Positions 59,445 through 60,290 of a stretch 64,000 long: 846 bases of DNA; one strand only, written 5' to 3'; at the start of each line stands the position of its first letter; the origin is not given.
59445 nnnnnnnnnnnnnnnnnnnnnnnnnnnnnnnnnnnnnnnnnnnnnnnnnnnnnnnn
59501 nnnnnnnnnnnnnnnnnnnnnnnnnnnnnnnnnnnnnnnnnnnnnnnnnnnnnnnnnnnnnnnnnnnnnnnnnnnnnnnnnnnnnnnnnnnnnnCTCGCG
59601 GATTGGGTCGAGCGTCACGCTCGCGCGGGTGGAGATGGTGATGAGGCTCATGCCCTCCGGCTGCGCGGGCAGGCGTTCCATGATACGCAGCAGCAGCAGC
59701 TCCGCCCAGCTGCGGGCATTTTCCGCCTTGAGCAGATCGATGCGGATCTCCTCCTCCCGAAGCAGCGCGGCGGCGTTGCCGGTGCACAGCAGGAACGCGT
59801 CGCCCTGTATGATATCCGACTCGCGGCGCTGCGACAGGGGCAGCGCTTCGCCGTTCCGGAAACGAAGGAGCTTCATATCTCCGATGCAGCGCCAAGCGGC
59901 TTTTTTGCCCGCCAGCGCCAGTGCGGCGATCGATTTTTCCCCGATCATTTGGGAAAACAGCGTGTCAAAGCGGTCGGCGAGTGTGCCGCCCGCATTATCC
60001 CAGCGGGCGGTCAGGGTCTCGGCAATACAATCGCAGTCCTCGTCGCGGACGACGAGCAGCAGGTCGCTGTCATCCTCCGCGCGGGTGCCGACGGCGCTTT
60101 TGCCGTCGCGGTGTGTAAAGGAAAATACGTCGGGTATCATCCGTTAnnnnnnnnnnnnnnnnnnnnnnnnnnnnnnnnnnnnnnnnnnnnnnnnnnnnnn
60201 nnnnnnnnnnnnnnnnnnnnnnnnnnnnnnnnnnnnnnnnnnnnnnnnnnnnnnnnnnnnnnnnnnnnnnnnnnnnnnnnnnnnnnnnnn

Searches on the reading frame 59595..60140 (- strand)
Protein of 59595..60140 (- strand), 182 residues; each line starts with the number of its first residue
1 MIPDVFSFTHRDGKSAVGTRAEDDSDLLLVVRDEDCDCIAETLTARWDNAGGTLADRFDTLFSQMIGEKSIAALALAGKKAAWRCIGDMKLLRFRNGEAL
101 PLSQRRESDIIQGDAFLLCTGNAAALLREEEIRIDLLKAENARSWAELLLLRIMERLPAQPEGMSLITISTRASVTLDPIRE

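Call 45: find_related_loci(query=window:59595-60140:-, collection=metagenome_contigs, flank=2500)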
Query window:59595-60140:- (182 aa) in metagenome_contigs; peptide patterns used: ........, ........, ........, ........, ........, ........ (x = any residue, [..] = any of these).
192 stretches matched a pattern, but none encodes a relative of the query by tblastn (E <= 1e-3).
